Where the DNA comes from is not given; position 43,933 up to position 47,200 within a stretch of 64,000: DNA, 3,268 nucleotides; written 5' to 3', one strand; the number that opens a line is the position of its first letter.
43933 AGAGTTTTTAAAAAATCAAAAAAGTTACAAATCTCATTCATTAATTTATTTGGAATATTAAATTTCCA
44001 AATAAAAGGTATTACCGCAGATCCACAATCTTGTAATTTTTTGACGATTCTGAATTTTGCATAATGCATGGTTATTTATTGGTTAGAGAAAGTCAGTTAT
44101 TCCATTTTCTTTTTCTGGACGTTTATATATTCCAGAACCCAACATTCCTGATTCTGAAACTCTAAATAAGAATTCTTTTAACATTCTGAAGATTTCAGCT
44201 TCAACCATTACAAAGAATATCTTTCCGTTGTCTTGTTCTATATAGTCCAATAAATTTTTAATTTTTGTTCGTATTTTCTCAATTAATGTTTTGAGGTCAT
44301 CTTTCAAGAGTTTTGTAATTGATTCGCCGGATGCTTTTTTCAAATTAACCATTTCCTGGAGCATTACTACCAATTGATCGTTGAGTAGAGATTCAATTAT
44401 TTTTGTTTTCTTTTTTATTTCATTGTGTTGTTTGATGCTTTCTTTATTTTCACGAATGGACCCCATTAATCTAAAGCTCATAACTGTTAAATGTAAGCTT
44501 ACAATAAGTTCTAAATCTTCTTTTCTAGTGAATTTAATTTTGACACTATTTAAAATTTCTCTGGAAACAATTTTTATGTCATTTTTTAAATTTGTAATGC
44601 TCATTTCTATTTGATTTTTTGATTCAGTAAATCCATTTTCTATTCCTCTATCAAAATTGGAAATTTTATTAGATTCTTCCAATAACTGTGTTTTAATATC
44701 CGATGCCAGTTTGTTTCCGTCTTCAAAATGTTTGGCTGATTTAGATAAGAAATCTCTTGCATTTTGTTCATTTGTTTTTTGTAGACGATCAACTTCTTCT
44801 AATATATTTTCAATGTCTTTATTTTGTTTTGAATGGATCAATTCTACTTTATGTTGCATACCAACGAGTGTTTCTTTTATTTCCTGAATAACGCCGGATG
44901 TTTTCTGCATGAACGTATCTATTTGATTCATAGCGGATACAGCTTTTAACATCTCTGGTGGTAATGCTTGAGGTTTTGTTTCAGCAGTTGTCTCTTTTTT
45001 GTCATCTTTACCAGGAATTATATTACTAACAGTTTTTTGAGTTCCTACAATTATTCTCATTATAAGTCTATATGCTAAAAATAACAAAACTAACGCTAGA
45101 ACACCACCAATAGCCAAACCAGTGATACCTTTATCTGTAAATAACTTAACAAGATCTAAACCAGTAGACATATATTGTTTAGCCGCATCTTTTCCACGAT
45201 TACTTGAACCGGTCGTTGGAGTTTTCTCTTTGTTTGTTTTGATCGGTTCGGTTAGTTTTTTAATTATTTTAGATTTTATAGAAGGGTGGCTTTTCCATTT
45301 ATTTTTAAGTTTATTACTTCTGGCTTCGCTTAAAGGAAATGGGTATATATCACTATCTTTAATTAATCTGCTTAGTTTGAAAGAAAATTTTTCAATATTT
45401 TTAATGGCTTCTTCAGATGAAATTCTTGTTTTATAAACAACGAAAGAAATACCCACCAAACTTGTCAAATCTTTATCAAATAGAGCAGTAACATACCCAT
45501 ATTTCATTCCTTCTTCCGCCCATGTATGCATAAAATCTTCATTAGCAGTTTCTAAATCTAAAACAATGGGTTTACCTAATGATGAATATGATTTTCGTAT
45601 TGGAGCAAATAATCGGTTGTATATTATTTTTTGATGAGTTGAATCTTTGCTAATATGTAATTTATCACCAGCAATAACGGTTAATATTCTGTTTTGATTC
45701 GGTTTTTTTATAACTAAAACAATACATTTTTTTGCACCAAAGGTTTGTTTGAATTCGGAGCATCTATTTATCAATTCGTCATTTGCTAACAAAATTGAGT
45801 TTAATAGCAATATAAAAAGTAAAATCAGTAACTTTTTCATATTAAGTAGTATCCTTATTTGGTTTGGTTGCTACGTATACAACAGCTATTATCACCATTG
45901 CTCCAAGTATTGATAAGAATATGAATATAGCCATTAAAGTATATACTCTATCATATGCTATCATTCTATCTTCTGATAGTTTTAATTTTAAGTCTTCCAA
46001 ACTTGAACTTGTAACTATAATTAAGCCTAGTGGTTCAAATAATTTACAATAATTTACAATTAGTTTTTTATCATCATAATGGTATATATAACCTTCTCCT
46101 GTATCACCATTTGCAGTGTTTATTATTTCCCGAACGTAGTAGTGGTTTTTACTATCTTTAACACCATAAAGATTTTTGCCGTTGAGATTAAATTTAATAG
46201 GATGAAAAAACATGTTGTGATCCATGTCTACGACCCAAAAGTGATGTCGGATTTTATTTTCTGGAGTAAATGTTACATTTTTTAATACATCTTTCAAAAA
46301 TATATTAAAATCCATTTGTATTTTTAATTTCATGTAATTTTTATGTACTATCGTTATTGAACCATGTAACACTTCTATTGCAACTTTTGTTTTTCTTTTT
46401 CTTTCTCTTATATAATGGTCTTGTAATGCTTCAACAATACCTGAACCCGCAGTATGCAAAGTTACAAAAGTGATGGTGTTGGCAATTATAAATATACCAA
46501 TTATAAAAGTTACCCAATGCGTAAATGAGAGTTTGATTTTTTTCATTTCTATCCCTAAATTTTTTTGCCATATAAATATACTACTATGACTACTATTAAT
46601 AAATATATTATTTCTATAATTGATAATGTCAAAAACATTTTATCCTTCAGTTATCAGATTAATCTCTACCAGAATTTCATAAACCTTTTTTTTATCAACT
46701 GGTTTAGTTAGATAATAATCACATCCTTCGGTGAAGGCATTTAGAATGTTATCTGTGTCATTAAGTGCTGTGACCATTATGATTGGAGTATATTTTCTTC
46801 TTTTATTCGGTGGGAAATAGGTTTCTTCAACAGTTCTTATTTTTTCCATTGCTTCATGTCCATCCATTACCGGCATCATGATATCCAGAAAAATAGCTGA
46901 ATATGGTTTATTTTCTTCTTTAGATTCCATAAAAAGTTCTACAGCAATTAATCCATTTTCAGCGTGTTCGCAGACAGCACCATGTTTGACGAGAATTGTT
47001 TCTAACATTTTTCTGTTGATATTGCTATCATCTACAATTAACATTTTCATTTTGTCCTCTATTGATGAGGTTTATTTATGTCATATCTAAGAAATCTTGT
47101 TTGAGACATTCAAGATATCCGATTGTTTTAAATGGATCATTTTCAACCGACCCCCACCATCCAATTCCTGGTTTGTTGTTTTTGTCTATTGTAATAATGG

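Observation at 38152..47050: Phage-encoded two-component signalling cluster: two hybrid histidine kinases, a CheY-like receiver and membrane sensor proteins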

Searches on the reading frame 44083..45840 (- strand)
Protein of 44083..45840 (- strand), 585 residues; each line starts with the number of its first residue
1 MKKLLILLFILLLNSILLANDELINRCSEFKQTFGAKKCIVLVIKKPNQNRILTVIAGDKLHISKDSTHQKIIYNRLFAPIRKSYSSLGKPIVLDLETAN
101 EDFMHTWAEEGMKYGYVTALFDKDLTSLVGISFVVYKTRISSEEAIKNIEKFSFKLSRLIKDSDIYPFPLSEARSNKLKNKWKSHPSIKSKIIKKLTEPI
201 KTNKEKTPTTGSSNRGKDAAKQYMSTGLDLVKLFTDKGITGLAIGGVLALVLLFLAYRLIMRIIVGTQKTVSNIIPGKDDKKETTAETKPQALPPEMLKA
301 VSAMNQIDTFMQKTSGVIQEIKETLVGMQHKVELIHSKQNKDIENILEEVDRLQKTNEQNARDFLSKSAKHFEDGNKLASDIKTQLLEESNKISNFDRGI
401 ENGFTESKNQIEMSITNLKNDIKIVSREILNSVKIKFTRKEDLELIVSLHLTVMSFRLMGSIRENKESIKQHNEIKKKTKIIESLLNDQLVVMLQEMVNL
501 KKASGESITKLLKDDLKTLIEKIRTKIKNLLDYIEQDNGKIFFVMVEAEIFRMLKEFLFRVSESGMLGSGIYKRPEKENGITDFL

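Call 3: search_protein_families(library=pfam, proteins=[window:44083-45840:-], max_evalue=0.01)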
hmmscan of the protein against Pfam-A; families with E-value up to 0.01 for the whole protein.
window:44083-45840:- (585 aa): 0 families

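Call 23: search_protein_families(library=phrogs, proteins=[window:44083-45840:-], max_evalue=0.001)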
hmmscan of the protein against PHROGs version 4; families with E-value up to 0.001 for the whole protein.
window:44083-45840:- (585 aa): 0 families

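Call 29: search_protein_representatives(protein=window:44083-45840:-)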
Query: 585 residues. Proteins with E-value up to 0.001 (for the whole library): 1; up to 1e-10: 1; up to 1e-30: 1. The best 1 are listed.
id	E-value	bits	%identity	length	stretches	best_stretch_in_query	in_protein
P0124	0.0e+00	1242.9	100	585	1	1-585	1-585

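Call 81: search_protein_families(library=ncbifam, proteins=[window:44083-45840:-], max_evalue=0.001)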
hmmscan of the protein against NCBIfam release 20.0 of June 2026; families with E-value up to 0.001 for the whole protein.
window:44083-45840:- (585 aa): 0 families

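Call 82: search_protein_families(library=padloc, proteins=[window:44083-45840:-], max_evalue=0.001)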
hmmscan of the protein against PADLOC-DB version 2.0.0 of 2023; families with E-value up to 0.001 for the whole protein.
window:44083-45840:- (585 aa): 0 families

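Call 91: search_solved_structures(query=window:44083-45840:-, max_evalue=10)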
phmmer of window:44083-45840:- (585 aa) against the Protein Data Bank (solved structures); distinct sequences matched with E-value up to 10: 1.
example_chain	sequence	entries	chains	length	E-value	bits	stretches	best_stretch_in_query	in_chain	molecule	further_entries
2w4l_A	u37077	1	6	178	0.083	14.8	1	13-100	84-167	DEOXYCYTIDYLATE DEAMINASE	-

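Call 100: predict_structure(protein=window:44083-45840:-)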
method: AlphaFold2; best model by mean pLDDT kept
length: 585 residues; sequences in the alignment: 1
mean_pLDDT: 39.3   pTM: 0.20
mean pLDDT of the five models: 39.3, 35.6, 34.7, 34.0, 31.1
residues with pLDDT >= 90: 0; 70-90: 0; 50-70: 36; < 50: 549
segments of 3 or more residues with pLDDT < 50: 1-239, 241-243, 258-340, 342-347, 349-351, 356-358, 360-362, 367-369, 392-397, 399-401, 410-412, 414-419, 421-520, 522-528, 533-585
pLDDT, mean of each block of 10 residues (from residue 1): 42 39 47 43 36 37 35 31 29 32 36 33 31 29 35 29 27 31 38 35 33 36 41 43 48 49 43 38 36 43 41 43 41 44 45 48 44 47 51 46 48 44 36 35 35 34 37 40 40 40 38 43 48 46 40 44 39 39 34
secondary structure, 60 per line:
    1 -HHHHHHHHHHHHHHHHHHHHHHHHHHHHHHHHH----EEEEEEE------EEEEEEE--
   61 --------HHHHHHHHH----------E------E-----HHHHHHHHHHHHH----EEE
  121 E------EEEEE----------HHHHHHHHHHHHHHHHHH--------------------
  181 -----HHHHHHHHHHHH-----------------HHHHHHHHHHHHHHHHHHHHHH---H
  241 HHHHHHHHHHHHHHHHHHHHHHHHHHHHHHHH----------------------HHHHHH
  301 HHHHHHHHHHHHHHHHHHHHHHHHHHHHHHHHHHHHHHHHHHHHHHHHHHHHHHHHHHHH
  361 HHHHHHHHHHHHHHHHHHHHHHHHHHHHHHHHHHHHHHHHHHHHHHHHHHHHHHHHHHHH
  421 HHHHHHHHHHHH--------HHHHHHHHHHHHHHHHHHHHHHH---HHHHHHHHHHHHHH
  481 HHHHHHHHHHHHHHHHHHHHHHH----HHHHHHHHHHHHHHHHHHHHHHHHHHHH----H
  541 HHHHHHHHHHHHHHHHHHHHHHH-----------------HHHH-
elements in order: H2-34 E39-45 E52-58 H69-77 H101-113 E118-121 E128-132 H143-160 H186-197 H215-236 H240-272 H295-432 H441-463 H467-503 H508-535 H540-563 H581-584

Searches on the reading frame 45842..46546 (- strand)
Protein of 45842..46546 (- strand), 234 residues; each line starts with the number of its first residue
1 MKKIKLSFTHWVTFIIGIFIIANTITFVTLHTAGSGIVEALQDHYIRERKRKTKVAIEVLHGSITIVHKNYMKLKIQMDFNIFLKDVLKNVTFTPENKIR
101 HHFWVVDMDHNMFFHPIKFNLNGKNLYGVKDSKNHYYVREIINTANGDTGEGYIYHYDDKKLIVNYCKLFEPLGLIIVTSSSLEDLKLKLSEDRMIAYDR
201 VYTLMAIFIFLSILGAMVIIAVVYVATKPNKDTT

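Call 3: search_protein_families(library=pfam, proteins=[window:45842-46546:-], max_evalue=0.01)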
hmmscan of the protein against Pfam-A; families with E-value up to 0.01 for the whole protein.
window:45842-46546:- (234 aa): 3 families
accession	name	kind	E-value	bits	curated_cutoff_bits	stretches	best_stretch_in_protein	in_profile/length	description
PF08269.17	dCache_2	-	1.2e-16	61.2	26.5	1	47-191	44-191/298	Cache domain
PF17200.10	sCache_2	-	8.5e-14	52.2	25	1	47-187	3-146/155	Single Cache domain 2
PF17201.10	Cache_3-Cache_2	-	0.00047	20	27.7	1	104-186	207-289/299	Cache 3/Cache 2 fusion domain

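Call 23: search_protein_families(library=phrogs, proteins=[window:45842-46546:-], max_evalue=0.001)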
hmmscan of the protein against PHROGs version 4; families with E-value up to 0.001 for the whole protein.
window:45842-46546:- (234 aa): 0 families

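Call 38: find_homologous_proteins(query=window:45842-46546:-, max_evalue=0.001)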
Query window:45842-46546:- (234 aa): 1 proteins with E <= 0.001 among 208 candidates.
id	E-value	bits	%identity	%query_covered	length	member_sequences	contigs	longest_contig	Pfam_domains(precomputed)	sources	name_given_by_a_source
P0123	3.5e-150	516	100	100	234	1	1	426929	PF08269.18,PF17200.11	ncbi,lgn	-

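Call 41: search_solved_structures(query=window:45842-46546:-, max_evalue=1, show_alignments=1)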
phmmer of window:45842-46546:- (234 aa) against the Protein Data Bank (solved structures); distinct sequences matched with E-value up to 1: 4.
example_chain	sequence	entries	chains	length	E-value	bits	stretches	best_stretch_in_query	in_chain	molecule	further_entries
4k08_A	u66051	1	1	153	3.8e-05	26.6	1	46-185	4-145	Methyl-accepting chemotaxis sensory transducer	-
4exo_A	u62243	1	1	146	0.0047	19.7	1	84-157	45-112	Methyl-accepting chemotaxis protein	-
2qhk_A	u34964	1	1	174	0.0049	19.7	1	84-160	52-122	Methyl-accepting chemotaxis protein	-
5g4y_A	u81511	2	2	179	0.011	18.6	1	47-186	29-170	Methyl-accepting chemotaxis sensory transducer with Cache sensor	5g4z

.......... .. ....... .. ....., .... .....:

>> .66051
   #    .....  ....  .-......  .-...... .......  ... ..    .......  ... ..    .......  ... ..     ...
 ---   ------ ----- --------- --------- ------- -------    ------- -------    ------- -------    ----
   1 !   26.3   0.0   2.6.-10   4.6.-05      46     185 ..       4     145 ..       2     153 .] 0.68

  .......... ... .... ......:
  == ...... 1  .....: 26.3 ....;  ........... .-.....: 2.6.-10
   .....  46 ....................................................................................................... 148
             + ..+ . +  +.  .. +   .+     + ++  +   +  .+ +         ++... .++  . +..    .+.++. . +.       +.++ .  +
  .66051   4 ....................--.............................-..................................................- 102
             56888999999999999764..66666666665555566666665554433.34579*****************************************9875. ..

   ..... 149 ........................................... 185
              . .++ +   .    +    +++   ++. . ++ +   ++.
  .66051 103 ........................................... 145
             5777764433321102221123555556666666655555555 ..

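Call 81: search_protein_families(library=ncbifam, proteins=[window:45842-46546:-], max_evalue=0.001)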
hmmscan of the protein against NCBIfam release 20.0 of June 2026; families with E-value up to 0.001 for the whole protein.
window:45842-46546:- (234 aa): 1 family
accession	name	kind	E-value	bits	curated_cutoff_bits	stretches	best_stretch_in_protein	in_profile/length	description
NF058645.1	MCPCtpMPsAe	equivalog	2.3e-06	26.7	900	1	18-225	18-223/558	methyl-accepting chemotaxis protein CtpM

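Call 82: search_protein_families(library=padloc, proteins=[window:45842-46546:-], max_evalue=0.001)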
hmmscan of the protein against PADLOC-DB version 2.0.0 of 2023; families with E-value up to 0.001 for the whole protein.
window:45842-46546:- (234 aa): 0 families

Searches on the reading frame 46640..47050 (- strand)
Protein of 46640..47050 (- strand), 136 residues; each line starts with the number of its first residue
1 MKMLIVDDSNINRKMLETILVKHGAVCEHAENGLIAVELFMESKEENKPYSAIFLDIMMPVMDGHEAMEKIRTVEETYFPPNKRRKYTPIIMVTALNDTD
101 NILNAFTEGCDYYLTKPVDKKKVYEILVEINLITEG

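Call 3: search_protein_families(library=pfam, proteins=[window:46640-47050:-], max_evalue=0.01)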
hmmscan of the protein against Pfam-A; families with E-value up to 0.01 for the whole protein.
window:46640-47050:- (136 aa): 1 family
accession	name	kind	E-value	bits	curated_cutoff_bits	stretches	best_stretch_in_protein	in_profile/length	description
PF00072.30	Response_reg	-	4.3e-22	78.8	30.2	1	4-126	2-109/111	Response regulator receiver domain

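Call 23: search_protein_families(library=phrogs, proteins=[window:46640-47050:-], max_evalue=0.001)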
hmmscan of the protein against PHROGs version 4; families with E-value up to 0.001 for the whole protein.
window:46640-47050:- (136 aa): 5 families
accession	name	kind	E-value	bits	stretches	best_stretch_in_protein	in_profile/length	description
phrog_731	-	unknown function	1.9e-22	80.7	1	1-124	2-110/227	-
phrog_20458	-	unknown function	1.6e-18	67.4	1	2-127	699-813/829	-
phrog_5982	-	unknown function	2.2e-14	53.3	1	2-123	870-977/1030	-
phrog_37855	-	unknown function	1.5e-09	38.3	1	2-126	7-123/278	-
phrog_8810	-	unknown function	3.8e-08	34.2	1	1-129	1-118/245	-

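Call 30: search_solved_structures(query=window:46640-47050:-, max_evalue=0.00001, show_alignments=2)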
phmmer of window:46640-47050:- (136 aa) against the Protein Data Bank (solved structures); distinct sequences matched with E-value up to 0.00001: 65 (the best 60 are shown).
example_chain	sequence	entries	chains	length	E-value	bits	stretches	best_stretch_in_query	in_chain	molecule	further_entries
9xzo_A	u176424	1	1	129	1.4e-13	54.6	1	2-125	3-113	De novo protein M1X0B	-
8phx_A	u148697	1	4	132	1.6e-13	54.4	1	2-130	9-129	Histidine protein kinase SLN1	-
7p8c_A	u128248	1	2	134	5.3e-13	52.7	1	2-126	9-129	Receiver domain of histidine kinase 4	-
7p8d_A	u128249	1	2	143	6e-13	52.5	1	2-127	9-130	Receiver domain of histidine kinase 4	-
7qz2_A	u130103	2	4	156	6.6e-11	45.9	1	2-129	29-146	Histidine kinase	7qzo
4ja2_A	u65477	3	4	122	2e-10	44.4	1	2-122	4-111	Response regulator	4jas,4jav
2r25_B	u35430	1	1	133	4.7e-10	43.2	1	2-130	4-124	Osmosensing histidine protein kinase SLN1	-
1oxb_B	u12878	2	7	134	4.8e-10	43.1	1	2-130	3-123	SLN1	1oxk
3dge_C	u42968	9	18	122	7.3e-10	42.6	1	2-122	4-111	Response regulator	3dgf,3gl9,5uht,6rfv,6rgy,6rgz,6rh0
6azr_B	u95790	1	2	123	7.5e-10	42.5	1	2-122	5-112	Chemotaxis regulator-transmits chemoreceptor signals to flagelllar motor components CheY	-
7p8e_A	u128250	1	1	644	9.6e-10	42.2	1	2-127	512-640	Receiver domain of histidine kinase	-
8phn_A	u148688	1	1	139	1e-09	42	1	2-126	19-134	histidine kinase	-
6er7_A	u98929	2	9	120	1.1e-09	42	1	2-126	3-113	120aa long hypothetical chemotaxis protein (CheY)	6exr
5kbx_B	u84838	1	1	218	1.1e-09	41.9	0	2-76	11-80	Osmolarity two-component system protein SSK1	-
8pdc_A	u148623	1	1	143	2.9e-09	40.6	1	2-135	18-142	histidine kinase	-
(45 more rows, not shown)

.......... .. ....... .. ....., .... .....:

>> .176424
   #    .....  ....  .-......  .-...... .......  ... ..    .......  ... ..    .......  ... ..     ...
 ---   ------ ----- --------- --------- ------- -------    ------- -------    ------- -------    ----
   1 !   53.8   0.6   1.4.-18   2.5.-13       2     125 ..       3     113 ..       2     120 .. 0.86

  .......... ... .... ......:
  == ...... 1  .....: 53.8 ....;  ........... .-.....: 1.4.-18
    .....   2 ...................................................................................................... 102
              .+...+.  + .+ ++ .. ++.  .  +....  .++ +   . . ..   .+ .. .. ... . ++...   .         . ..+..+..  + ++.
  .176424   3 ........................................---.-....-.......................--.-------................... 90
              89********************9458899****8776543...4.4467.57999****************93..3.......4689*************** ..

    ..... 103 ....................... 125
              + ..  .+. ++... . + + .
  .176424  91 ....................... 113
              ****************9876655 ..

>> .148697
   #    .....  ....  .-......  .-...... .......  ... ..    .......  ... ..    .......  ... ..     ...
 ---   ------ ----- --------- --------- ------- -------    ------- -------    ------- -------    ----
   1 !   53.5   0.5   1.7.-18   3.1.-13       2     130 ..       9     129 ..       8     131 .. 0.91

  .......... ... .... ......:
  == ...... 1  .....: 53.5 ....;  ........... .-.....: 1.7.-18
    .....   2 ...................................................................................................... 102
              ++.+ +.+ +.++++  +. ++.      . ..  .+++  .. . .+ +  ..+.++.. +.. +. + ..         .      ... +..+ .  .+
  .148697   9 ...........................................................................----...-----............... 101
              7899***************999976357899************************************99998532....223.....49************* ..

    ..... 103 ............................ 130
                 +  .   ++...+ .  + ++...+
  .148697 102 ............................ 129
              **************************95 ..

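Call 81: search_protein_families(library=ncbifam, proteins=[window:46640-47050:-], max_evalue=0.001)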
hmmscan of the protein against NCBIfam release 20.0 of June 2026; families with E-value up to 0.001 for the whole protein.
window:46640-47050:- (136 aa): 72 families (the best 25 are shown)
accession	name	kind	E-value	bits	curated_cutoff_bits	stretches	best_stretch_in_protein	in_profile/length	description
NF007135.0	PRK09581.1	equivalog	1.7e-19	69.9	474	1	2-122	4-111/457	PleD family two-component system response regulator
NF041367.1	CheY_Halo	equivalog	9.7e-19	67.8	200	1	3-128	1-111/114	chemotaxis protein CheY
NF008318.0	PRK11107.1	equivalog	1.6e-16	59.6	890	1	1-129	668-783/920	two-component sensor histidine kinase BarA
NF008469.0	PRK11361.1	equivalog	7.6e-16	57.8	714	1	2-124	6-113/461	acetoacetate metabolism transcriptional regulator AtoC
NF040689.1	MtrAB_MtrA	equivalog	4.5e-15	55.6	300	1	3-123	1-105/219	MtrAB system response regulator MtrA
NF045944.1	ResRegRpaBCyano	equivalog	9.2e-15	54.6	330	1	4-123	1-104/229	response regulator transcription factor RpaB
NF045901.1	HisKinLetSLeg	equivalog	5.6e-14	51.1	1650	1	2-130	673-788/906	two-component system sensor histidine kinase LetS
NF041733.1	resp_reg_CseB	equivalog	9.7e-14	51.3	350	1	2-121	2-105/228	two-component system response regulator CseB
NF045991.1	RespRegCtrARhodob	equivalog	1.2e-13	51.3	350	1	1-123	1-108/224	response regulator transcription factor CtrA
NF011874.0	PRK15347.1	equivalog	1.5e-13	49.7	852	1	1-127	691-806/921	two component system sensor kinase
NF001965.0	PRK00742.1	subfamily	5.3e-13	48.9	293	1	1-120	4-111/357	chemotaxis-specific protein-glutamate methyltransferase CheB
NF007969.0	PRK10693.1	equivalog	1.6e-12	47.2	329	1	2-121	9-114/337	two-component system response regulator RssB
NF053854.1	RespRegPhoBBctds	equivalog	2.6e-12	46.6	270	1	3-124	1-108/225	two-component system response regulator PhoB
NF051850.1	RespRegRprY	equivalog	6.6e-12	45.3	370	1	3-122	7-111/234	response regulator transcription factor RprY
TIGR01387.1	cztR_silR_copR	subfamily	1e-11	44.9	279.2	1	3-120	1-103/218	heavy metal response regulator transcription factor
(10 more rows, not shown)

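Call 82: search_protein_families(library=padloc, proteins=[window:46640-47050:-], max_evalue=0.001)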
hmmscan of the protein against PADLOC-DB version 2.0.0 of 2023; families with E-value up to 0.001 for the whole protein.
window:46640-47050:- (136 aa): 0 families
